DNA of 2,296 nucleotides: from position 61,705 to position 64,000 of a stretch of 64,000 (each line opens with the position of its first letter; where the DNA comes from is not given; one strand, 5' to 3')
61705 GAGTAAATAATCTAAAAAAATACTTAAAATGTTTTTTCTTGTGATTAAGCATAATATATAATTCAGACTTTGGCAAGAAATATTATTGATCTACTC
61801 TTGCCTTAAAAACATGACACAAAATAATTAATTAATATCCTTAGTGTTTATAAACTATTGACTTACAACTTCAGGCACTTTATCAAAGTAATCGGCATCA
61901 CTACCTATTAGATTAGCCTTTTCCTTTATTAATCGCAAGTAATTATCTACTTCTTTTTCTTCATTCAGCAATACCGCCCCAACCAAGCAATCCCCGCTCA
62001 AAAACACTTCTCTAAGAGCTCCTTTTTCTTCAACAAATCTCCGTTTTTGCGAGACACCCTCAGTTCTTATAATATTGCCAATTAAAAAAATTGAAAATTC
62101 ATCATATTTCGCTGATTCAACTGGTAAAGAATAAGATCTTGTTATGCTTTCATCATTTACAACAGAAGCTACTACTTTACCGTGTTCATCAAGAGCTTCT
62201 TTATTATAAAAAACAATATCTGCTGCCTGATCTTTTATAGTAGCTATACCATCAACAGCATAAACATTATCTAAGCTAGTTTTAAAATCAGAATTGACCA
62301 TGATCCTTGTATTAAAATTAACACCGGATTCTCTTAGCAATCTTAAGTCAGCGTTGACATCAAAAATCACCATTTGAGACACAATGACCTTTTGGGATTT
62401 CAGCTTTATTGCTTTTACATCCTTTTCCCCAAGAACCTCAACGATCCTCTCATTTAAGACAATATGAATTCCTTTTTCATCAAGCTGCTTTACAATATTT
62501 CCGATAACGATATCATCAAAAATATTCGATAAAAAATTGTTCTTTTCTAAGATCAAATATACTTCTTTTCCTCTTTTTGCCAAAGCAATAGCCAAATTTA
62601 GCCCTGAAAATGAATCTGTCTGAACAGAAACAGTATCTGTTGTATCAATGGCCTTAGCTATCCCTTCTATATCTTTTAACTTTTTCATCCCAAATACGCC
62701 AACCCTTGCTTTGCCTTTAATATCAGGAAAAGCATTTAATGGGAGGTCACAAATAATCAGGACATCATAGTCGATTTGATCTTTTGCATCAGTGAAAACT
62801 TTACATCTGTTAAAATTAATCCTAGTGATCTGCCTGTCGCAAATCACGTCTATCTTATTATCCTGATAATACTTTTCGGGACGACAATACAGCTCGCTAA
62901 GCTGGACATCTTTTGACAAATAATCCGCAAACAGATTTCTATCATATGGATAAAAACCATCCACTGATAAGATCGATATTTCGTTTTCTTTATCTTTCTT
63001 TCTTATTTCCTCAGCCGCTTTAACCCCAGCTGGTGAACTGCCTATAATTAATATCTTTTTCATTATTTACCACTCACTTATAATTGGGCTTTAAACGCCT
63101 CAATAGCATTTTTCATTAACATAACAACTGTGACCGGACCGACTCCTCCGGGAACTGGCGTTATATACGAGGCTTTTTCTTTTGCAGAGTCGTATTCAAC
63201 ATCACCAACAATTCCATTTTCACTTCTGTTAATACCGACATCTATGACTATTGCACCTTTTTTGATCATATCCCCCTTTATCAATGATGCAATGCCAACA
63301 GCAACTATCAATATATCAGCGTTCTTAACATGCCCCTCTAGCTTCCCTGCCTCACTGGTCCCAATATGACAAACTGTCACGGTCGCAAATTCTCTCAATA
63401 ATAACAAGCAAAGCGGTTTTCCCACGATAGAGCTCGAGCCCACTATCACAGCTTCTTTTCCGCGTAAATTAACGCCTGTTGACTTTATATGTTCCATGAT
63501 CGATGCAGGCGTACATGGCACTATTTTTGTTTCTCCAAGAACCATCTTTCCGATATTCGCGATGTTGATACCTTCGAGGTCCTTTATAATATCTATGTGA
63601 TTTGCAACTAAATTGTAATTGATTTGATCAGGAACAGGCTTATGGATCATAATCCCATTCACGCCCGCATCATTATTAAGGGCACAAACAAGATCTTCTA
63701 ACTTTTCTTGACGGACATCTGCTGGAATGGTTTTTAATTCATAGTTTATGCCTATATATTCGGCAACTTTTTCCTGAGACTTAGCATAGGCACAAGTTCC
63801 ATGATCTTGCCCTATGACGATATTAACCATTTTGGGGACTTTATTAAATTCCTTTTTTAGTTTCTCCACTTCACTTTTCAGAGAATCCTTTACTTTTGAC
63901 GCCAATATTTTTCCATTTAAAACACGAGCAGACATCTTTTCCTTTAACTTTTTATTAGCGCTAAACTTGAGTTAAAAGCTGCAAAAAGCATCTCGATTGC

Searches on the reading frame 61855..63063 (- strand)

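Call 81: search_protein_families(library=pfam, proteins=[window:61855-63063:-], max_evalue=0.00001)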
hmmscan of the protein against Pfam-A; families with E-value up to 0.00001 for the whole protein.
window:61855-63063:- (402 aa): 2 families
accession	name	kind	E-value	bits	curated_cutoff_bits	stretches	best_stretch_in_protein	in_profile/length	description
PF07992.20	Pyr_redox_2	-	1.3e-27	97.4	26.1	1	3-272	2-275/291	Pyridine nucleotide-disulphide oxidoreductase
PF00070.33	Pyr_redox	-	1.6e-12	48.2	22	1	152-222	9-80/82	Pyridine nucleotide-disulphide oxidoreductase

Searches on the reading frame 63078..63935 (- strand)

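Call 81: search_protein_families(library=pfam, proteins=[window:63078-63935:-], max_evalue=0.00001)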
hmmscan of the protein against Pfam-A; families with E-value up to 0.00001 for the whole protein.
window:63078-63935:- (285 aa): 2 families
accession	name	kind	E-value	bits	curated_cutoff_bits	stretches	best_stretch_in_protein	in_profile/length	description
PF02882.25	THF_DHG_CYH_C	-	1.7e-61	206.6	27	1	126-284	3-159/160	Tetrahydrofolate dehydrogenase/cyclohydrolase, NAD(P)-binding domain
PF00763.28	THF_DHG_CYH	-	1.4e-26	93.5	32.8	1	6-121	1-115/115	Tetrahydrofolate dehydrogenase/cyclohydrolase, catalytic domain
